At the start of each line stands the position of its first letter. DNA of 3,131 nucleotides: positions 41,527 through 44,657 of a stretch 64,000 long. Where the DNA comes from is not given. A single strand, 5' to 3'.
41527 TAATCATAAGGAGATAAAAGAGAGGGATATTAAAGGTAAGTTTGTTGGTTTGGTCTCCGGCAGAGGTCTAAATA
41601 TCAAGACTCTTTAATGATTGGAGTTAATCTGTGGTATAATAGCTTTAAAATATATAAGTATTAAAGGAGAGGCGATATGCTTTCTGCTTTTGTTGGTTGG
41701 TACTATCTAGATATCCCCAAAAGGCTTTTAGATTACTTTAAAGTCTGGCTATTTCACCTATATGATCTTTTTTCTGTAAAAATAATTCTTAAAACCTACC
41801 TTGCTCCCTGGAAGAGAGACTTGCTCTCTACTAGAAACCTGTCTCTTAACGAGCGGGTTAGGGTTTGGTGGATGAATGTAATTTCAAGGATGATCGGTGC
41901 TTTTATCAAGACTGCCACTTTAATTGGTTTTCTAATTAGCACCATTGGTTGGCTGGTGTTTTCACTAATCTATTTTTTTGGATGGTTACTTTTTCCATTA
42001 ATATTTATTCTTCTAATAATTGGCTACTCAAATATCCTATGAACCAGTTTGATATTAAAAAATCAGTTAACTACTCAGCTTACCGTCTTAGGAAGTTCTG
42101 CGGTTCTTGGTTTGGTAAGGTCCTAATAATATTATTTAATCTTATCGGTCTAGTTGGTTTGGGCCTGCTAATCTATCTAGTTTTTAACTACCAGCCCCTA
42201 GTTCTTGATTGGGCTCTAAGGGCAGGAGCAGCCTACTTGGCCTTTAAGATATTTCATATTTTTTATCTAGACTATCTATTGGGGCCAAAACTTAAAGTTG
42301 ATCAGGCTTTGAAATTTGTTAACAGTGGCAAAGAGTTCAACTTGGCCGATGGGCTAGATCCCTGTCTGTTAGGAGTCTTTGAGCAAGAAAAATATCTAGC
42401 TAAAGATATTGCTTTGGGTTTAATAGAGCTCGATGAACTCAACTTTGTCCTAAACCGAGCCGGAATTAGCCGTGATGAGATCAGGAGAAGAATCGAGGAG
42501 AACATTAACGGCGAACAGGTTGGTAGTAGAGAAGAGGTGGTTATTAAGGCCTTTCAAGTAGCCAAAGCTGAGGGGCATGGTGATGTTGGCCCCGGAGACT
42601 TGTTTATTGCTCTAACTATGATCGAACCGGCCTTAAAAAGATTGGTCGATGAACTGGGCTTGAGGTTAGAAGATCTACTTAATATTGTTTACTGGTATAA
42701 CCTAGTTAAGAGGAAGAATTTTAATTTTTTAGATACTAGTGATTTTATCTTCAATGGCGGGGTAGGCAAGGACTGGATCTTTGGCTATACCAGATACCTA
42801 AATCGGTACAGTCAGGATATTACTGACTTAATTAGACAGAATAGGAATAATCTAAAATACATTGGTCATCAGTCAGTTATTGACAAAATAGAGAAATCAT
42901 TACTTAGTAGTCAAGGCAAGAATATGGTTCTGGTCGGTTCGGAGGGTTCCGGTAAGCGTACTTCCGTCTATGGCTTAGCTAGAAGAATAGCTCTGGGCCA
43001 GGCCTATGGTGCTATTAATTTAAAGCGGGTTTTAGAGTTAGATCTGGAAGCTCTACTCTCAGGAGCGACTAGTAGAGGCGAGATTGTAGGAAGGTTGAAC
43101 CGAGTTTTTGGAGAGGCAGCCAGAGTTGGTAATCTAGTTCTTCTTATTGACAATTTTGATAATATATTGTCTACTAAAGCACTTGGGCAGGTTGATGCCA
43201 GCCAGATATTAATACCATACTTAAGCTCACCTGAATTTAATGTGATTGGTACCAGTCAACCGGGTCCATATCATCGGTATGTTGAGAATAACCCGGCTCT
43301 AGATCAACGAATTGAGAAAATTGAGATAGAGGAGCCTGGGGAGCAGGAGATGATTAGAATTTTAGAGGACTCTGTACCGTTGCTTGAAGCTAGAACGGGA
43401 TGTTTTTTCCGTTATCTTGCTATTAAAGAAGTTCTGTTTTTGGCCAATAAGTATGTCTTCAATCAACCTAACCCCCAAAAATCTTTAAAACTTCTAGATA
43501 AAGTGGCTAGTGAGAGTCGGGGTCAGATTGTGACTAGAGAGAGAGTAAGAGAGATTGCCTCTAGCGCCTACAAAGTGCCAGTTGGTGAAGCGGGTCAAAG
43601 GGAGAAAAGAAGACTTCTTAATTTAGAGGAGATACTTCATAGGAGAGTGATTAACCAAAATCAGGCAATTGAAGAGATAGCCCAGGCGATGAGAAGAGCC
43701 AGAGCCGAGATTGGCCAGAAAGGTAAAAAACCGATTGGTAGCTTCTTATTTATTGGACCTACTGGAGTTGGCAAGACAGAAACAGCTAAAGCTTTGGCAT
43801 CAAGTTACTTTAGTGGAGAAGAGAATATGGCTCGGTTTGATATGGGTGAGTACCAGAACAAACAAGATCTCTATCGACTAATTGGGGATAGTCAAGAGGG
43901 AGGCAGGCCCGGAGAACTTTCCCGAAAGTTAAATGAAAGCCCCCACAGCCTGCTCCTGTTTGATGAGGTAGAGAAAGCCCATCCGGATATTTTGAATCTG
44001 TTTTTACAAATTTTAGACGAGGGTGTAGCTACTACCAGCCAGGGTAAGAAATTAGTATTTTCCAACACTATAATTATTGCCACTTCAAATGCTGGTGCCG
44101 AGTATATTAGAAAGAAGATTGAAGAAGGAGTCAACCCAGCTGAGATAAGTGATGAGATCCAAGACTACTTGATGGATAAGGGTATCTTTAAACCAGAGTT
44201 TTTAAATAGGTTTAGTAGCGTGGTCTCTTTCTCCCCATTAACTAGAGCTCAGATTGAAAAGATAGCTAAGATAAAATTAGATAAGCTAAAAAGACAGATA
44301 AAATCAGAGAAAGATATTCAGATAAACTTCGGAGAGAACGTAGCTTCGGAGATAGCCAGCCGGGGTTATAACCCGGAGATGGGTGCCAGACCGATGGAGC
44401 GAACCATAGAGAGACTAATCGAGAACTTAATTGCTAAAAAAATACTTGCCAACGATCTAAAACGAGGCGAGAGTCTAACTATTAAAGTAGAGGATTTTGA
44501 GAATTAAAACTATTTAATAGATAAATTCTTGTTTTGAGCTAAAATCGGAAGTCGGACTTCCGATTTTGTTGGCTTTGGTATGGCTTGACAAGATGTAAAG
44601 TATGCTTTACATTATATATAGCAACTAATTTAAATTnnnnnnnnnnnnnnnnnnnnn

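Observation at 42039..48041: Compact proteostasis module: membrane-anchored Hsp100 ATPase, XRE-HTH::Hsp20 fusion regulator, and zinc-finger ClpC/ClpE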

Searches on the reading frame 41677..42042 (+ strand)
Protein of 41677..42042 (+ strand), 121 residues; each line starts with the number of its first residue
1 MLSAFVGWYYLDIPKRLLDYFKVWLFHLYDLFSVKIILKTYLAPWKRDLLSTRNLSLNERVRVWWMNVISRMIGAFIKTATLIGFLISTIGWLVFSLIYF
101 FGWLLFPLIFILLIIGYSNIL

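Call 6: search_protein_families(library=pfam, proteins=[window:41677-42042:+], max_evalue=0.01)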
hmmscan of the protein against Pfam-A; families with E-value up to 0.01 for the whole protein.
window:41677-42042:+ (121 aa): 0 families

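Call 7: search_protein_families(library=ncbifam, proteins=[window:41677-42042:+], max_evalue=0.01)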
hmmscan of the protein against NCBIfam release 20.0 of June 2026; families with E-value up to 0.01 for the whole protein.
window:41677-42042:+ (121 aa): 0 families

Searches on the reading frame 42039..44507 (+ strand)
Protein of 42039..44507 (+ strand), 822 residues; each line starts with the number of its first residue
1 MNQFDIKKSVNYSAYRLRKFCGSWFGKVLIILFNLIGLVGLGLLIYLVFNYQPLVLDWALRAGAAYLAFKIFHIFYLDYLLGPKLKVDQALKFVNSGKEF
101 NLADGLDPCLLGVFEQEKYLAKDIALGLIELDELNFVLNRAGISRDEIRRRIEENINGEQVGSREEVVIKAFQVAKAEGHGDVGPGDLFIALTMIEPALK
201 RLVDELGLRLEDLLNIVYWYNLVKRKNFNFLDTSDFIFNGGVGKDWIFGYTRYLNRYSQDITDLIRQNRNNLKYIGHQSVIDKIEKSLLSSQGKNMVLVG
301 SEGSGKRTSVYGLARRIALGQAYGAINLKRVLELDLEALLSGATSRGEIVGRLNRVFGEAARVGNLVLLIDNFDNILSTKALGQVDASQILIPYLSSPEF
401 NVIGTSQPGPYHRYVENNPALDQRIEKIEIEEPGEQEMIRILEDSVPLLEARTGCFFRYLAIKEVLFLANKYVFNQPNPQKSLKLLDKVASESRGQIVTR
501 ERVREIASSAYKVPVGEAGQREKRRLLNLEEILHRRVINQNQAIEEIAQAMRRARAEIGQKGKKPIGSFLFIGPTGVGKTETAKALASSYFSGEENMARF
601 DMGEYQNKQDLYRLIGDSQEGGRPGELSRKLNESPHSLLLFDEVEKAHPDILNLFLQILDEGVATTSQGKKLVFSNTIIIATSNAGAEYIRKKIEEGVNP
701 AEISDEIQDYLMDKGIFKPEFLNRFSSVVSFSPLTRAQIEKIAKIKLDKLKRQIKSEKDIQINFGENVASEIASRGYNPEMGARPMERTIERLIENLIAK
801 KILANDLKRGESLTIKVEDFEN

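Call 6: search_protein_families(library=pfam, proteins=[window:42039-44507:+], max_evalue=0.01)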
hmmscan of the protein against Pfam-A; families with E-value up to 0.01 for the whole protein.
window:42039-44507:+ (822 aa): 18 families
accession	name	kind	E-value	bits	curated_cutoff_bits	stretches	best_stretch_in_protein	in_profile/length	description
PF07724.20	AAA_2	-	7.5e-43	146.9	27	1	564-727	1-165/166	AAA domain (Cdc48 subfamily)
PF10431.15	ClpB_D2-small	-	1.4e-22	79.9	21.9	1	734-814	1-80/81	C-terminal, D2-small domain, of ClpB protein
PF07728.20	AAA_5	-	5.8e-14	52.7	22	1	569-687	2-125/139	AAA domain (dynein-related subfamily)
PF00004.35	AAA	-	2.9e-13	50.8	21.2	2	570-685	2-110/131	ATPase family associated with various cellular activities (AAA)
PF13401.12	AAA_22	-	1.5e-08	35.5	27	1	568-660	7-109/130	AAA domain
PF00158.32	Sigma54_activat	-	9e-05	22.6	20.2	1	549-685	6-143/168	Sigma-54 interaction domain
PF13173.12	AAA_14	-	0.00035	21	27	0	570-662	6-88/129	AAA domain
PF00437.27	T2SSE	-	0.00063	18.9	24.9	0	536-595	110-171/370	Type II/IV secretion system protein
PF12775.13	AAA_7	-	0.00085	19.3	25.8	0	568-615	35-82/181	P-loop containing dynein motor region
PF17871.7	AAA_lid_9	-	0.002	18.5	22.8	1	435-501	2-68/104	AAA lid domain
PF04851.21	ResIII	-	0.0022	18.4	22.5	0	540-592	8-49/164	Type III restriction enzyme, res subunit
PF13481.12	AAA_25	-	0.0026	17.8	27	0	293-366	33-104/195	AAA domain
PF01078.27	Mg_chelatase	-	0.0026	17.6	20.3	0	556-587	15-43/207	Magnesium chelatase, subunit ChlI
PF20720.3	nSTAND3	-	0.0031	17.6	27.2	0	570-594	21-45/155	Novel STAND NTPase 3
PF20030.5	bpMoxR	-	0.0054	16.3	27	0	570-684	35-145/205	MoxR domain in the MoxR-vWA-beta-propeller ternary systems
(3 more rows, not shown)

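Call 7: search_protein_families(library=ncbifam, proteins=[window:42039-44507:+], max_evalue=0.01)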
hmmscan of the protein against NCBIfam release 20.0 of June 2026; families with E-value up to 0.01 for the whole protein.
window:42039-44507:+ (822 aa): 30 families (the best 25 are shown)
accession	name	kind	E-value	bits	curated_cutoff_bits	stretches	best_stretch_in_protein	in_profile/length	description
TIGR03346.1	chaperone_ClpB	equivalog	1.5e-126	423.9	1232.1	2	497-819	527-847/853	ATP-dependent chaperone ClpB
TIGR02639.1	ClpA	equivalog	5e-116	388.7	993.15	1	252-816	166-733/734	ATP-dependent Clp protease ATP-binding subunit ClpA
NF008118.0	PRK10865.1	equivalog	4.6e-105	352.3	1417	2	498-819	531-850/857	ATP-dependent chaperone ClpB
TIGR03345.1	VI_ClpV1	equivalog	8e-104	348.6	884.95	2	497-816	528-849/852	type VI secretion system ATPase TssH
NF033607.0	disagg_AAA_ClpG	exception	3.6e-101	339.5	1900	2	493-815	550-874/932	AAA family protein disaggregase ClpG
NF033606.1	heat_AAA_ClpK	exception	5.4e-97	325.7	1900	2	498-819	576-900/949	heat shock survival AAA family ATPase ClpK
NF008263.0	PRK11034.1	equivalog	2.1e-85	287.2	1350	1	259-819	174-737/758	ATP-dependent Clp protease ATP-binding subunit ClpA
NF003745.1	PRK05342.1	equivalog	4.7e-09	35.6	359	1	706-798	285-380/418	ATP-dependent Clp protease ATP-binding subunit ClpX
TIGR03499.1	FlhF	equivalog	8.1e-09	35.9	174.15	1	539-593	173-225/286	flagellar biosynthesis GTPase FlhF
NF003229.0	PRK04195.1-5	equivalog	3.3e-08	32.7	280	1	537-646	19-114/413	replication factor C large subunit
NF009067.0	PRK12402.1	equivalog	2.7e-06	26.6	317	0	563-604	32-76/340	replication factor C small subunit 2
TIGR00390.1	hslU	equivalog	4.2e-06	26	362.45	0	533-587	10-68/441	ATP-dependent protease ATPase subunit HslU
NF008485.2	PRK11388.1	equivalog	4.9e-06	25.1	551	1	540-686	327-474/643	dihydroxyacetone kinase operon transcriptional regulator DhaR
NF041000.1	ATPase_ComGA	equivalog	6.7e-06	25.3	300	0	530-588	93-150/267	competence type IV pilus ATPase ComGA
TIGR02640.1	gas_vesic_GvpN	equivalog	1.5e-05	24.6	266.8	0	397-447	149-199/262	gas vesicle protein GvpN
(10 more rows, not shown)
